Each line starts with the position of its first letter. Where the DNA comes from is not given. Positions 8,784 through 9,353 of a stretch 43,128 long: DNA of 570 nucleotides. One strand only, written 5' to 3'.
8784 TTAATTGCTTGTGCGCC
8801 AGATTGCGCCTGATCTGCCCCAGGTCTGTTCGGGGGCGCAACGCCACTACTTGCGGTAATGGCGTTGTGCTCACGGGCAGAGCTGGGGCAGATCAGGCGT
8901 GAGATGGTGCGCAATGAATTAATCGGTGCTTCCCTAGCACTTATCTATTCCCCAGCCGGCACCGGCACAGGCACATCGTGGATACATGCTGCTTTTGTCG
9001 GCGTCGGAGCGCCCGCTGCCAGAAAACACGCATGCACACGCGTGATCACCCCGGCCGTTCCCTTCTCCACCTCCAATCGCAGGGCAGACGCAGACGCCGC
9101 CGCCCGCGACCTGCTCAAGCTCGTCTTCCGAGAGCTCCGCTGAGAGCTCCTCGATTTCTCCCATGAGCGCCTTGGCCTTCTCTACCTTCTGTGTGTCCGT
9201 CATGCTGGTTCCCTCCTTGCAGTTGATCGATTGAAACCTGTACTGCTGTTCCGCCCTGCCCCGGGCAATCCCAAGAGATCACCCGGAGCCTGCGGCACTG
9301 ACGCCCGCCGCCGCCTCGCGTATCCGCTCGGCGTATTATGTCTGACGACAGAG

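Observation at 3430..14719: Multi-precursor radical-SAM RiPP cluster that I cannot assign to a characterised class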

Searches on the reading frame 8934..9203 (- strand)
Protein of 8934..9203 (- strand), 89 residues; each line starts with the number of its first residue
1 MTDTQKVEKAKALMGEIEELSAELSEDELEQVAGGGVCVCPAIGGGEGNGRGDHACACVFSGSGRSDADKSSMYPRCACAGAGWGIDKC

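Call 3: search_protein_families(library=ncbifam, max_evalue=0.01, proteins=[window:8934-9203:-])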
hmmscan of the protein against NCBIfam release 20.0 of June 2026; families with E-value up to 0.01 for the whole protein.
window:8934-9203:- (89 aa): 3 families
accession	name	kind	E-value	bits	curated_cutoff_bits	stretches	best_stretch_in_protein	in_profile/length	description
NF038167.1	cyan_ocin_like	subfamily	0.00047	20.3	32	1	16-35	4-22/72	CTB family bacteriocin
TIGR03798.1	leader_Nif11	subfamily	0.0057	16.9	32.3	1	9-35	50-68/68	Nif11-like leader peptide family RiPP precursor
NF033772.1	pheromone_VP1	equivalog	0.0087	16.3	85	0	23-48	11-36/65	peptide pheromone VP1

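Call 5: search_protein_families(library=pfam, max_evalue=0.01, proteins=[window:8934-9203:-])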
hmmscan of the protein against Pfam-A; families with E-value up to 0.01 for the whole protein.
window:8934-9203:- (89 aa): 0 families

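Call 66: find_homologous_proteins(query=A3, max_evalue=0.001)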
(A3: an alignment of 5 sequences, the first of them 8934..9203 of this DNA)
Query A3 (5 sequences) (89 aa, profile of the alignment): 14 proteins with E <= 0.001 among 7500 candidates.
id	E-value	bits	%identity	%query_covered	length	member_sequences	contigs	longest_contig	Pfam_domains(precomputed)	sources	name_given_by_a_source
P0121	1.1e-37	146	62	98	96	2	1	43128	-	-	-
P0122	1.9e-35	139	54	90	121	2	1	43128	-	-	-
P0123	3.7e-34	135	44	98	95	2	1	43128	-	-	-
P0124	4.6e-34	134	57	98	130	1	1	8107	-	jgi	jgi:hypothetical protein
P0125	1.8e-32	129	52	96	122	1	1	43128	-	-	-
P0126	2.0e-32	129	52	90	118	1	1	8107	-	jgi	jgi:hypothetical protein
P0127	2.0e-29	120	52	89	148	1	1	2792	-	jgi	jgi:hypothetical protein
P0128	2.0e-27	113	55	90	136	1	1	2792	-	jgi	jgi:hypothetical protein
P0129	1.8e-22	97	67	64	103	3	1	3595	-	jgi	jgi:hypothetical protein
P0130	1.3e-13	69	68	49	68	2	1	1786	-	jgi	jgi:hypothetical protein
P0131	6.9e-10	57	51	69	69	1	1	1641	-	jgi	jgi:bacteriocin-like protein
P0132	1.2e-9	56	60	64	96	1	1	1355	-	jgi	jgi:hypothetical protein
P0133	1.4e-8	53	66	39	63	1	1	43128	-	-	-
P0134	8.4e-5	41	39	79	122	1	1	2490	PF07862.17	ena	-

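Call 79: search_protein_representatives(alignment_id=A3)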
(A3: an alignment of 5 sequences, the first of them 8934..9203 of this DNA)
Query: 5 sequences, 98 profile positions. Proteins with E-value up to 0.001 (for the whole library): 288; up to 1e-10: 16; up to 1e-30: 2. The best 150 are listed.
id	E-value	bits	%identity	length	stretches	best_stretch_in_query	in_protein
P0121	3.5e-38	146.0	-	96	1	1-97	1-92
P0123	1.2e-34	134.7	-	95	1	1-90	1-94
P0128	6.5e-28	113.1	-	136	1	1-97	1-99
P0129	5.8e-23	97.2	-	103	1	1-87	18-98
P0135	2.0e-19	85.9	-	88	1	1-88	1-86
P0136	2.8e-16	75.7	-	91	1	1-86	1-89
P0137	3.8e-16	75.3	-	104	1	1-90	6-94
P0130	4.1e-14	68.8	-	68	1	1-48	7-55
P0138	2.1e-13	66.5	-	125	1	11-89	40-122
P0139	4.5e-12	62.2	-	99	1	5-86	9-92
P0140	9.8e-12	61.2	-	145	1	8-90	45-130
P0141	2.4e-11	59.9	-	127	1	21-87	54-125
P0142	3.1e-11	59.6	-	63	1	1-50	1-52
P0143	3.5e-11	59.4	-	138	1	15-90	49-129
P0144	4.0e-11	59.2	-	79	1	1-85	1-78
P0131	2.2e-10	56.8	-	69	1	1-37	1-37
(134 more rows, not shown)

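Call 87: find_encoding_contigs(protein=P0131, flank=4000, max_places=1)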
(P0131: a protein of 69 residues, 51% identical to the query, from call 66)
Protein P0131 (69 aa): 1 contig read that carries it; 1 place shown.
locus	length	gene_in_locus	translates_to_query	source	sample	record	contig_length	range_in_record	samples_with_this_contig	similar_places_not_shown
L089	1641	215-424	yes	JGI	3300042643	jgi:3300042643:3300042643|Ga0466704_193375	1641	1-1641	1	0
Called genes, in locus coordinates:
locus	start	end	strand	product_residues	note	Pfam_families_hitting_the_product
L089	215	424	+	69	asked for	-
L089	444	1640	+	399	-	?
